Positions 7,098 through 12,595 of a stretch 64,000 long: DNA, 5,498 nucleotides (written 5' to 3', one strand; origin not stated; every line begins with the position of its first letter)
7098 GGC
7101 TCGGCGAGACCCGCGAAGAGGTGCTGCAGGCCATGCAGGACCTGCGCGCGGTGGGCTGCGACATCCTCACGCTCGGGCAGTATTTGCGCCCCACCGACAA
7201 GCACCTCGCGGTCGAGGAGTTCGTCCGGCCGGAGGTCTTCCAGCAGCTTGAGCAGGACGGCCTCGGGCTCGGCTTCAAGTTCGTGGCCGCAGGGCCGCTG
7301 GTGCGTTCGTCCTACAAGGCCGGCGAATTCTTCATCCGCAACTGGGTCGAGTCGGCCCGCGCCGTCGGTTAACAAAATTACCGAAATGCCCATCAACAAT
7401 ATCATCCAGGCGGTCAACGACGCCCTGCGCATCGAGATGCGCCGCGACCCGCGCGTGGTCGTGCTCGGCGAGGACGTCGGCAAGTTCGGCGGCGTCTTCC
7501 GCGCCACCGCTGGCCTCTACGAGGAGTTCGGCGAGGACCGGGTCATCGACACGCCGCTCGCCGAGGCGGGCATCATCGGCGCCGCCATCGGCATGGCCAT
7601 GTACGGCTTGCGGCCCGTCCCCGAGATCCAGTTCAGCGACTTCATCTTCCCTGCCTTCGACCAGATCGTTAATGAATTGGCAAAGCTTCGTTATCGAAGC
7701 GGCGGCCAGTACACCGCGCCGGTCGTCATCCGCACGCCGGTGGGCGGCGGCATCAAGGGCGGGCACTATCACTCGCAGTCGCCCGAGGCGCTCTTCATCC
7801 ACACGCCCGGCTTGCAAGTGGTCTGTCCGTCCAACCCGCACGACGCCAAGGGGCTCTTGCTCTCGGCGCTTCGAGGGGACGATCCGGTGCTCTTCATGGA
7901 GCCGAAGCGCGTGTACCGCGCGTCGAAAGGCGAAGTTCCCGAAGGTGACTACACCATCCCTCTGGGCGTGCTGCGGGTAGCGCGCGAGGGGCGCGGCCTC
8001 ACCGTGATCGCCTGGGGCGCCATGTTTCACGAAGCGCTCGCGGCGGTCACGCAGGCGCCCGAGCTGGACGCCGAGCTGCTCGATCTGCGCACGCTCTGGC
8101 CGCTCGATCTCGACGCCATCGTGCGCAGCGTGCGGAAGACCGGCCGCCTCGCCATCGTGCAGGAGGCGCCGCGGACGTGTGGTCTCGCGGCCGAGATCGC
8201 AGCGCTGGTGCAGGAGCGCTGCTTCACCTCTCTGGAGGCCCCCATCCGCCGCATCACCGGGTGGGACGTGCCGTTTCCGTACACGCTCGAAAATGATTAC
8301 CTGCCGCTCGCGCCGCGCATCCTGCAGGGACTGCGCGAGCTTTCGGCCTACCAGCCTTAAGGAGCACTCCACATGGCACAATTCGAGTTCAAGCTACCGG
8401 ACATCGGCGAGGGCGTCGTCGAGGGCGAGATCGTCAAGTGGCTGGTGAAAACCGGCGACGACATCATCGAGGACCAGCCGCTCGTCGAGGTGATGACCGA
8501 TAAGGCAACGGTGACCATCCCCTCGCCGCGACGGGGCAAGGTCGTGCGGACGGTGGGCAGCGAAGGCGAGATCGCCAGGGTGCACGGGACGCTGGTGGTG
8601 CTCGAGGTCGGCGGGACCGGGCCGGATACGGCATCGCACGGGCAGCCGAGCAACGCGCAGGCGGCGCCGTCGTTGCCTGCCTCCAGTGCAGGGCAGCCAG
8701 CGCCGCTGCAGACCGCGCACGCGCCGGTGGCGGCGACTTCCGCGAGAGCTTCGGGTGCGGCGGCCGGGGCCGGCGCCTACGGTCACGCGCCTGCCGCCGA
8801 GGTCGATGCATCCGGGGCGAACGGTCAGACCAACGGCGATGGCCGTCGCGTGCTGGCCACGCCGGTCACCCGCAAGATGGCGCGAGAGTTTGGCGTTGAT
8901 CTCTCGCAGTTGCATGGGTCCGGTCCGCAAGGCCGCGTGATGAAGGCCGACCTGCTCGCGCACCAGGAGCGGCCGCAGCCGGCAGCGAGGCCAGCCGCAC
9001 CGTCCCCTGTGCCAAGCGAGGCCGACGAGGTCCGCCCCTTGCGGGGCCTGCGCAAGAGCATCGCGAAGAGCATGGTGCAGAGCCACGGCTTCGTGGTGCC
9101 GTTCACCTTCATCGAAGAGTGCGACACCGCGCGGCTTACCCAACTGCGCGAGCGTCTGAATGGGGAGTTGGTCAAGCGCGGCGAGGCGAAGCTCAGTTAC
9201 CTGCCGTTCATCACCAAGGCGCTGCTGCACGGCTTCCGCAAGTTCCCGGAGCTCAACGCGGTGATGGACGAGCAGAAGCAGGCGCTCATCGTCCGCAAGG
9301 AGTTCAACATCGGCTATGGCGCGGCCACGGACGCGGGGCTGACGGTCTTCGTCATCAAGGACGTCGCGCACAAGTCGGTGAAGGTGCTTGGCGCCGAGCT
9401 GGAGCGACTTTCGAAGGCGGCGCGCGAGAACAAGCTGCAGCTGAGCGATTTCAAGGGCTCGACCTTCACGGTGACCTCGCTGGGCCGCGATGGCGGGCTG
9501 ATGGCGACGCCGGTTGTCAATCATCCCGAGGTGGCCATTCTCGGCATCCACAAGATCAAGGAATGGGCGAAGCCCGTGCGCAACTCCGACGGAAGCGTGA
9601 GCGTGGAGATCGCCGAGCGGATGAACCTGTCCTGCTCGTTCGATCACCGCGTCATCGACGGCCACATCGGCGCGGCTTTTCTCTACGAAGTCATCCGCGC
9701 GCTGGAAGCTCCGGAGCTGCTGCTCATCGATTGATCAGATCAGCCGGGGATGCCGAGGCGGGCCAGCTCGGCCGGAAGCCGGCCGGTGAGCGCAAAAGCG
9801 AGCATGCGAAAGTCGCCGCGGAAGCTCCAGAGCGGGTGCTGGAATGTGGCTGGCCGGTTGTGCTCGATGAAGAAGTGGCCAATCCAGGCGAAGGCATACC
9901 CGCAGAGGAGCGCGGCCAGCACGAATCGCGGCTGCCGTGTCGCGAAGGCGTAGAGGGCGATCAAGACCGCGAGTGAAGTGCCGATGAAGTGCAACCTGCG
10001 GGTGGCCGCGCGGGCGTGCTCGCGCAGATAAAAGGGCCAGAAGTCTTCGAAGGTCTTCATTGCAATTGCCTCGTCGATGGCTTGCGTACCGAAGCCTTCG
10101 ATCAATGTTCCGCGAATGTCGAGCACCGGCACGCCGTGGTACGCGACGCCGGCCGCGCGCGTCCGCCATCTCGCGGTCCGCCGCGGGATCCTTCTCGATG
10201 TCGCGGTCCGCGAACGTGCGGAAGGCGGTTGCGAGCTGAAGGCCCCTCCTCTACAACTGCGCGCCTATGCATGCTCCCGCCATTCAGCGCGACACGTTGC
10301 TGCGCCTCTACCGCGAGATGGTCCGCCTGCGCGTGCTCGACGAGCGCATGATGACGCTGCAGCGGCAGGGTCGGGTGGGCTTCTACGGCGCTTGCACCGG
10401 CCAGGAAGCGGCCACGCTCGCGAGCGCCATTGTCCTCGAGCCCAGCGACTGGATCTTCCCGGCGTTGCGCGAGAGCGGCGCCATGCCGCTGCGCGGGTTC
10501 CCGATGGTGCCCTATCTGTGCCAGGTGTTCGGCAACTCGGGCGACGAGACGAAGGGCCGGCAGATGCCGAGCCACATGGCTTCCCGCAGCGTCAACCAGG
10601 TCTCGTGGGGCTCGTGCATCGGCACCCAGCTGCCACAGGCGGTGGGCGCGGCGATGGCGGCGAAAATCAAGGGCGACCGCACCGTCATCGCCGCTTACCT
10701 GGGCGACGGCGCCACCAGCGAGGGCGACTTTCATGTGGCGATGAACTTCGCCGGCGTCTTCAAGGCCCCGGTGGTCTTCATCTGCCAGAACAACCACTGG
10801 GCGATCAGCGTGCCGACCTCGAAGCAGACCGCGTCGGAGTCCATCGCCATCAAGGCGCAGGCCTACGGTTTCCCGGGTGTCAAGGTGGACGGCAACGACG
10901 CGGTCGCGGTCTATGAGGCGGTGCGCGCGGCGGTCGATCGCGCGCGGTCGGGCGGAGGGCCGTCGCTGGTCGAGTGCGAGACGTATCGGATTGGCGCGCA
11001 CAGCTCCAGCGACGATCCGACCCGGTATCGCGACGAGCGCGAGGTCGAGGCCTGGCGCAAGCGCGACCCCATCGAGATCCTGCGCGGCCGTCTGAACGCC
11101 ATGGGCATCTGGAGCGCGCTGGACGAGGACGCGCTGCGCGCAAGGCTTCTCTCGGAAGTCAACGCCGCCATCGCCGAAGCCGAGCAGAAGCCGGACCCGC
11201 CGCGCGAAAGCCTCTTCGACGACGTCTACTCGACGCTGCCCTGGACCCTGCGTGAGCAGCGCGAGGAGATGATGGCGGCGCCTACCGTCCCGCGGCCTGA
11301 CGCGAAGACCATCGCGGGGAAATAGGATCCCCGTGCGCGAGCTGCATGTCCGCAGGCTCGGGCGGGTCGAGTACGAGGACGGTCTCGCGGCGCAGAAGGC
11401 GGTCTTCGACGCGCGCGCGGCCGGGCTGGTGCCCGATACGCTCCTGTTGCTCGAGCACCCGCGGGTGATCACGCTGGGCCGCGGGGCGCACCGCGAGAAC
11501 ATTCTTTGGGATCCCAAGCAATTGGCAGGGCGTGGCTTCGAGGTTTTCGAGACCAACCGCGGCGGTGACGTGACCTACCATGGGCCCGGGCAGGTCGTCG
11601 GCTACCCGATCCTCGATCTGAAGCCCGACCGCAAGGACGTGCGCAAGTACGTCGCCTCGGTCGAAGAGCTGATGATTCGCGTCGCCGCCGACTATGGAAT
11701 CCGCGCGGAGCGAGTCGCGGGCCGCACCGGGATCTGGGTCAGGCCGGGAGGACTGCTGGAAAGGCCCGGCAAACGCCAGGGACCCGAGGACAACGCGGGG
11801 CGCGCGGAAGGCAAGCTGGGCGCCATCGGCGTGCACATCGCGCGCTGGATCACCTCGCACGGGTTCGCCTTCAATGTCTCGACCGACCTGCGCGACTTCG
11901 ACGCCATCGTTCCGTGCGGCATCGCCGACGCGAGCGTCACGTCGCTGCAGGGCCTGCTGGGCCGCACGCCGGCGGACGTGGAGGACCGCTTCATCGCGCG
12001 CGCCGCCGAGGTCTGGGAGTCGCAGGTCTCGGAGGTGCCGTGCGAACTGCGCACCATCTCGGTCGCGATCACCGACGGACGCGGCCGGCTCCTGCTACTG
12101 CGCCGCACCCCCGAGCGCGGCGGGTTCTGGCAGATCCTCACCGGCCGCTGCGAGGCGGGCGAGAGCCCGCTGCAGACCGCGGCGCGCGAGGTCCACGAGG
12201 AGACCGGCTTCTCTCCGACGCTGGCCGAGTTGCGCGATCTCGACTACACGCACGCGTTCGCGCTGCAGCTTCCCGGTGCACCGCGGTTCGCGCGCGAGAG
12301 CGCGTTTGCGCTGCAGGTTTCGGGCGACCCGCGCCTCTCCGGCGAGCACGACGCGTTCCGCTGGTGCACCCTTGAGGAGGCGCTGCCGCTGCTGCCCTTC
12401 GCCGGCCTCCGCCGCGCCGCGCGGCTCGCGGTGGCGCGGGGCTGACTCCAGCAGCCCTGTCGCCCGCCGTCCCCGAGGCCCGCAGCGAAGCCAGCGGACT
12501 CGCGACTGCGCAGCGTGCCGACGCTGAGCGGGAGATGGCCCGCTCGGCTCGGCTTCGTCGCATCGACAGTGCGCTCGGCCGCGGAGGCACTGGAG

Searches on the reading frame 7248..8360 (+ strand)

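Call 39: search_protein_families(library=pfam, proteins=[window:7248-8360:+], max_evalue=0.00001)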
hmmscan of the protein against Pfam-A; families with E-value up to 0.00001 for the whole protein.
window:7248-8360:+ (370 aa): 2 families
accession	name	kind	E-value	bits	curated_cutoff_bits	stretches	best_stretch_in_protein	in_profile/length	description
PF02779.29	Transket_pyr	-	1.1e-45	155.8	27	1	53-224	6-173/174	Transketolase, pyrimidine binding domain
PF02780.25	Transketolase_C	-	5.7e-31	107.5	25.9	1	242-358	3-124/124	Transketolase, C-terminal domain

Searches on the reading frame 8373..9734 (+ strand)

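Call 39: search_protein_families(library=pfam, proteins=[window:8373-9734:+], max_evalue=0.00001)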
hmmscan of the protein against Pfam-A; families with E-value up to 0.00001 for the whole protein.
window:8373-9734:+ (453 aa): 3 families
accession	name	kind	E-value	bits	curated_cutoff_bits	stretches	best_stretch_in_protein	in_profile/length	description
PF00198.28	2-oxoacid_dh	-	3.6e-68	229.9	23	1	217-451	3-231/232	2-oxoacid dehydrogenases acyltransferase (catalytic domain)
PF00364.28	Biotin_lipoyl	-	2.1e-17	63.1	22.1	1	5-75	2-71/73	Biotin-requiring enzyme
PF02817.22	E3_binding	-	6.3e-17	61.9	23.7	1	160-195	1-36/36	e3 binding domain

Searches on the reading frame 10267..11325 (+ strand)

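Call 39: search_protein_families(library=pfam, proteins=[window:10267-11325:+], max_evalue=0.00001)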
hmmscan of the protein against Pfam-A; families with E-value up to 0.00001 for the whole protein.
window:10267-11325:+ (352 aa): 4 families
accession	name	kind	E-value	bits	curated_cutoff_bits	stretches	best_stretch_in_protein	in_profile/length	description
PF00676.26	E1_dh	-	2.8e-91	306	22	1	16-312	2-298/300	Dehydrogenase E1 component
PF02775.26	TPP_enzyme_C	-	3.1e-07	30.7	21.9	1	112-237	24-151/151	Thiamine pyrophosphate enzyme, C-terminal TPP binding domain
PF13292.11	DXP_synthase_N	-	7.7e-06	25.8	21.2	0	119-183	114-178/274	1-deoxy-D-xylulose-5-phosphate synthase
PF00456.26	Transketolase_N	-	9.4e-06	25.3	22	0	142-246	148-249/334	Transketolase, thiamine diphosphate binding domain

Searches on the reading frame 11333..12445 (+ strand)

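Call 14: search_protein_families(library=pfam, proteins=[window:11333-12445:+], max_evalue=0.001)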
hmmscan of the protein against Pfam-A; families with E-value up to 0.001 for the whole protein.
window:11333-12445:+ (370 aa): 3 families
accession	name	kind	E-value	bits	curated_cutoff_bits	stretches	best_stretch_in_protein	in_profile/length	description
PF21948.1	LplA-B_cat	-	1.5e-44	152.8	27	1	14-220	2-195/200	Lipoyl protein ligase A/B catalytic domain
PF00293.34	NUDIX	-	1.6e-19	70.6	21.1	1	240-353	4-120/134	NUDIX domain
PF14815.12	NUDIX_4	-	2.1e-05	24.7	35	1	245-350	4-98/113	NUDIX domain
